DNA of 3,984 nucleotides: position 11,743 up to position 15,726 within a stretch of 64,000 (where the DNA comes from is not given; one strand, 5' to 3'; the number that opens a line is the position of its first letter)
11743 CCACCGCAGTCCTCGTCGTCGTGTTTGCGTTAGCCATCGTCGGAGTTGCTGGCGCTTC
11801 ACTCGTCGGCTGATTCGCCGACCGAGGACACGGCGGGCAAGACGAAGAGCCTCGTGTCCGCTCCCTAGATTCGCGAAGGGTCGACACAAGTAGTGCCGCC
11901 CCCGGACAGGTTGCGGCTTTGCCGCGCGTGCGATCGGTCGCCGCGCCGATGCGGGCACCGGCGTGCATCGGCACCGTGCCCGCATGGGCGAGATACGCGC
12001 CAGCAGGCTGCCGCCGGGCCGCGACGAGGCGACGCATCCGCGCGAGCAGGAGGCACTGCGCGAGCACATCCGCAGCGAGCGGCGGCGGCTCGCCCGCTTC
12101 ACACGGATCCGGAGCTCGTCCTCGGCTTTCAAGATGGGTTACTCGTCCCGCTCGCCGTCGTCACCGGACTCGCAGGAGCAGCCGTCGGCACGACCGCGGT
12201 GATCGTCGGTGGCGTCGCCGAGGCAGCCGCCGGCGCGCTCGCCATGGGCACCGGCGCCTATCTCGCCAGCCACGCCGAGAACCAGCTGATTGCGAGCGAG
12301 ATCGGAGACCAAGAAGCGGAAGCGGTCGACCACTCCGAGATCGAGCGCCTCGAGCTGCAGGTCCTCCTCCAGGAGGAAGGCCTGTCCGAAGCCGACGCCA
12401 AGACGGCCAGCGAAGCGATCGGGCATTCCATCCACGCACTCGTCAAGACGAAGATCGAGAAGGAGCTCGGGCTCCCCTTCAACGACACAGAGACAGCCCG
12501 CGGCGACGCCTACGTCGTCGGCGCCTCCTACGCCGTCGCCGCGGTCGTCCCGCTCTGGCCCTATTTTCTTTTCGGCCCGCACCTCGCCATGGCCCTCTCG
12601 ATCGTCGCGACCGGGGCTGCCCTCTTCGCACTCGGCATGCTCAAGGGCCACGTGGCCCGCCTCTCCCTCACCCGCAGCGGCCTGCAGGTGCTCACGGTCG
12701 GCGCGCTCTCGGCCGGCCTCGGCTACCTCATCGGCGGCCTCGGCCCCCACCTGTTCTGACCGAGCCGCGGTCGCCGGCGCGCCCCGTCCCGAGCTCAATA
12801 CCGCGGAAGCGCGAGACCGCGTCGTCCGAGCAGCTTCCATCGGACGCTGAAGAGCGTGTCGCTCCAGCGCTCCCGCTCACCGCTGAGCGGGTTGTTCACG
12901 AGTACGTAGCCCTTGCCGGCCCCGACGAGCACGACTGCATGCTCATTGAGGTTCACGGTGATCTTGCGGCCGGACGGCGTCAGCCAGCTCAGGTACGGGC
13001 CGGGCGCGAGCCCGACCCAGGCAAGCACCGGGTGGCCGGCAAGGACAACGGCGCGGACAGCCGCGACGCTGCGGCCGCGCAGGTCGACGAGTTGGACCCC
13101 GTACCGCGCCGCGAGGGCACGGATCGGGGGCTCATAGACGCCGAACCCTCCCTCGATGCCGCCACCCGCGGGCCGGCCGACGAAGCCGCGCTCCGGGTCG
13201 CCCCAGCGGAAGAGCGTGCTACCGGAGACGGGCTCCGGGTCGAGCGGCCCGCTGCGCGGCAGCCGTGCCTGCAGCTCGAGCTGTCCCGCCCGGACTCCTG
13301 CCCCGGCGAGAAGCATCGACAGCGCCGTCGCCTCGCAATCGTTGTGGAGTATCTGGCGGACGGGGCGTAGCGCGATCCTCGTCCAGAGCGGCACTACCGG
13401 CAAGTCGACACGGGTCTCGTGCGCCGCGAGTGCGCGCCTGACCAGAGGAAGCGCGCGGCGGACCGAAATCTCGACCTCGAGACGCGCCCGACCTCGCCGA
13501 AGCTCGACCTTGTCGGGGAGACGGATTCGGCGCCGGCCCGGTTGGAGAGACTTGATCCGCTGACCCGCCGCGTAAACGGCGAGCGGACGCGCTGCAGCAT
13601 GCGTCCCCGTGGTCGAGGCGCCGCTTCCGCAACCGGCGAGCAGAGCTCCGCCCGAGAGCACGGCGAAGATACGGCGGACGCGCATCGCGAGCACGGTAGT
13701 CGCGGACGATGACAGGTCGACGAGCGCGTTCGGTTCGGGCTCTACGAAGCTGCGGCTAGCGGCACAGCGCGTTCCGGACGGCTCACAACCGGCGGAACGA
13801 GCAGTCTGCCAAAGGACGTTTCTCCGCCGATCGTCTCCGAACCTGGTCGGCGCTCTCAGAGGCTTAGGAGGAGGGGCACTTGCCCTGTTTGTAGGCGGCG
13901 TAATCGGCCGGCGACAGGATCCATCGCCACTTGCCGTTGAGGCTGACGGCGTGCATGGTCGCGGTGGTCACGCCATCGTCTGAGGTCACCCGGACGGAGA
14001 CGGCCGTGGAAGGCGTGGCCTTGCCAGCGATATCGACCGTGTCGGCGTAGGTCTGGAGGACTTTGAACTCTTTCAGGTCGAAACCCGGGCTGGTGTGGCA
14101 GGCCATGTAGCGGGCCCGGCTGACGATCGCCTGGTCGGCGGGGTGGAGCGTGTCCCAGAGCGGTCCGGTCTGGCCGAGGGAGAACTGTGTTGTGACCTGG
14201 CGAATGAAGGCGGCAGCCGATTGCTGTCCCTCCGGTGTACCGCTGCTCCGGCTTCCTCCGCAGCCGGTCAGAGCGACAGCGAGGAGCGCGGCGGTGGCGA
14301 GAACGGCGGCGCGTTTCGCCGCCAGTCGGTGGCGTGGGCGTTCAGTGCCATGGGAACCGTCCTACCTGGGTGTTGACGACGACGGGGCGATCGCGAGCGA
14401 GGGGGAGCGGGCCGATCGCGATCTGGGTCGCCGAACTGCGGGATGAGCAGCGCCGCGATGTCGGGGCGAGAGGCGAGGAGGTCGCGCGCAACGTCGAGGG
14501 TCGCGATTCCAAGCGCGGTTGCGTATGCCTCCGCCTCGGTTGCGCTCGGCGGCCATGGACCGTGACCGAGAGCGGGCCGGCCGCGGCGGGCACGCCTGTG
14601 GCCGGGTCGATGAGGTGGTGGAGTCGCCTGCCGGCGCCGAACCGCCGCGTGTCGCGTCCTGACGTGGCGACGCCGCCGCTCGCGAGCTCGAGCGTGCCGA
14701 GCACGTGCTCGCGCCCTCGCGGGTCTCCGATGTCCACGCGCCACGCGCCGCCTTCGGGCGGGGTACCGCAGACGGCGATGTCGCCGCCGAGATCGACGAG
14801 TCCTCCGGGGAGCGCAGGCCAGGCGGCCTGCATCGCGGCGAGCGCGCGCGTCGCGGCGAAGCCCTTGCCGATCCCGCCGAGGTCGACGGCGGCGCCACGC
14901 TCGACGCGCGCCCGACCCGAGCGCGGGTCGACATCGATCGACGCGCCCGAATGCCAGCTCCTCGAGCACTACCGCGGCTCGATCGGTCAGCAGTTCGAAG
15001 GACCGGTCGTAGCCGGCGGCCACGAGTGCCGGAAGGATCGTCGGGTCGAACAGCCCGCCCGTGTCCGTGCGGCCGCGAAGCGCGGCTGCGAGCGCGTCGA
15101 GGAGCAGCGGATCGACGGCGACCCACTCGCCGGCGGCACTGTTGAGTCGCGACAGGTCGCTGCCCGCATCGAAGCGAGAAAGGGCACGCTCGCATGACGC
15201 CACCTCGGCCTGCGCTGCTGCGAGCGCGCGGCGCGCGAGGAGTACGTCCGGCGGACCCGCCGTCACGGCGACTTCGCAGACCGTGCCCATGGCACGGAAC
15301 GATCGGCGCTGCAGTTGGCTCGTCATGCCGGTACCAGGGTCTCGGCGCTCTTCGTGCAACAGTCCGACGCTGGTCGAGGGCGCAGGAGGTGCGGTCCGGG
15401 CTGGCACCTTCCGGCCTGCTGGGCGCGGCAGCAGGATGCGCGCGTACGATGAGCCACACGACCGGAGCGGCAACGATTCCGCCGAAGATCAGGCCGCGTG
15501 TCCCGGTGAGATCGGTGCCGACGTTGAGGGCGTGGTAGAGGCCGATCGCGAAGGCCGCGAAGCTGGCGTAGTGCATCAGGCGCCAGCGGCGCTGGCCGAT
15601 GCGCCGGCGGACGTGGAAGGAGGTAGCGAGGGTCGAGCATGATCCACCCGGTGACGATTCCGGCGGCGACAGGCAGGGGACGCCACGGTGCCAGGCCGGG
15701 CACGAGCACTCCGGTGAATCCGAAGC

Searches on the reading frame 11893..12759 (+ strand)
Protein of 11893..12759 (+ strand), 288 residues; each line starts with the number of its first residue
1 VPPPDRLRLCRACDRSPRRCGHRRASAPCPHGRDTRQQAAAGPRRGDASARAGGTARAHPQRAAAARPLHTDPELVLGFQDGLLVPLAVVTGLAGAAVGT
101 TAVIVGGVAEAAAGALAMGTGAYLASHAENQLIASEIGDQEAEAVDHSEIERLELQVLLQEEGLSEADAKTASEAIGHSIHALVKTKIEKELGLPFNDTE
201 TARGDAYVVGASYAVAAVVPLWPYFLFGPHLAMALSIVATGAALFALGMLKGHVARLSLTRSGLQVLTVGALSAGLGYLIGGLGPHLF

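Call 30: search_protein_families(library=pfam, proteins=[window:11893-12759:+], max_evalue=0.001)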
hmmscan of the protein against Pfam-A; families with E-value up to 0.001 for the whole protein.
window:11893-12759:+ (288 aa): 1 family
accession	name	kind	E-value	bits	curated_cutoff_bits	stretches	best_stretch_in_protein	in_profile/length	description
PF01988.24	VIT1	-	3e-46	158.4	28.1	1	75-281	4-213/214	VIT family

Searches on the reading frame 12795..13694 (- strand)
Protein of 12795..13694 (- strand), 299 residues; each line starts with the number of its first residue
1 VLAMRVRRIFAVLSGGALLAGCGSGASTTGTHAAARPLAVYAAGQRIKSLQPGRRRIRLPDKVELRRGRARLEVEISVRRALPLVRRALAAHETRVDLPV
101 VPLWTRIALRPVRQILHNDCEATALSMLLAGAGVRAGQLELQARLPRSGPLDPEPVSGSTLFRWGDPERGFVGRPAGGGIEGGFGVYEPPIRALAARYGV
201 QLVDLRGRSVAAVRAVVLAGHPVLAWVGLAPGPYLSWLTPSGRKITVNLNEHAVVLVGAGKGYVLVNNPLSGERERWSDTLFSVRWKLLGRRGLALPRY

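Call 30: search_protein_families(library=pfam, proteins=[window:12795-13694:-], max_evalue=0.001)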
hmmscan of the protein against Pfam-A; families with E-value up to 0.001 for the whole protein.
window:12795-13694:- (299 aa): 1 family
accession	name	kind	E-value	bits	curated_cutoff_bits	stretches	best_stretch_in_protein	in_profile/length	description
PF13529.12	Peptidase_C39_2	-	1.5e-18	68.2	24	1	111-269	5-142/143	Peptidase_C39 like family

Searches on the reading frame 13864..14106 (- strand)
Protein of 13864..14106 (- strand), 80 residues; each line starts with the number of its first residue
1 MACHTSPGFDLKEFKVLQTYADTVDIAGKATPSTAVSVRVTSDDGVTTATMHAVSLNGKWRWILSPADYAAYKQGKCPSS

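Call 69: search_protein_families(library=pfam, proteins=[window:13864-14106:-], max_evalue=0.01)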
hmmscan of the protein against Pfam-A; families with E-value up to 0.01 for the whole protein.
window:13864-14106:- (80 aa): 1 family
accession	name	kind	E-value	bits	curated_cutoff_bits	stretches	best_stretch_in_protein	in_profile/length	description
PF10880.13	DUF2673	-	0.0047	17.4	20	1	27-65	11-49/82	Protein of unknown function (DUF2673)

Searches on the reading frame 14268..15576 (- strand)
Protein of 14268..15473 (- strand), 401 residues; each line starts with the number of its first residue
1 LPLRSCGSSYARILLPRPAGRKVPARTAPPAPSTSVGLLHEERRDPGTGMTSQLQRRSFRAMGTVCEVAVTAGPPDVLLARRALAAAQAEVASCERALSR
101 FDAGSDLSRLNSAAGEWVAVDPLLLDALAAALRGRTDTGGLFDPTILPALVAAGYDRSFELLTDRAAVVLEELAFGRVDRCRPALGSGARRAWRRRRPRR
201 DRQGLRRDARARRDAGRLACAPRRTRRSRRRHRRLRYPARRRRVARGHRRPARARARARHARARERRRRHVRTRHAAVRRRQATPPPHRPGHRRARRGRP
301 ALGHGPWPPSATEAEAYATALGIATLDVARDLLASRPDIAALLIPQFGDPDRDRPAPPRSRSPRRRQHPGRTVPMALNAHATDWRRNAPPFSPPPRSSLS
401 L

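Call 30: search_protein_families(library=pfam, proteins=[window:14268-15473:-, window:14362-15576:-], max_evalue=0.001)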
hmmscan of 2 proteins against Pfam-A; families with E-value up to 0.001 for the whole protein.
window:14268-15473:- (401 aa): 1 family
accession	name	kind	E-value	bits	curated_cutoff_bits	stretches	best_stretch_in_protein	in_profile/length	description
PF02424.20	ApbE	-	4.2e-17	63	25.6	1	62-156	1-86/266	ApbE family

window:14362-15576:- (404 aa): 0 families

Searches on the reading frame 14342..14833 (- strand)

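Call 69: search_protein_families(library=pfam, proteins=[window:14342-14833:-], max_evalue=0.01)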
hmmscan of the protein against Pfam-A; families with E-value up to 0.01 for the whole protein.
window:14342-14833:- (163 aa): 1 family
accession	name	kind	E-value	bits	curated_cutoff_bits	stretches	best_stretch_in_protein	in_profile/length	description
PF02424.20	ApbE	-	2.1e-23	83.6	25.6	1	10-93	151-230/266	ApbE family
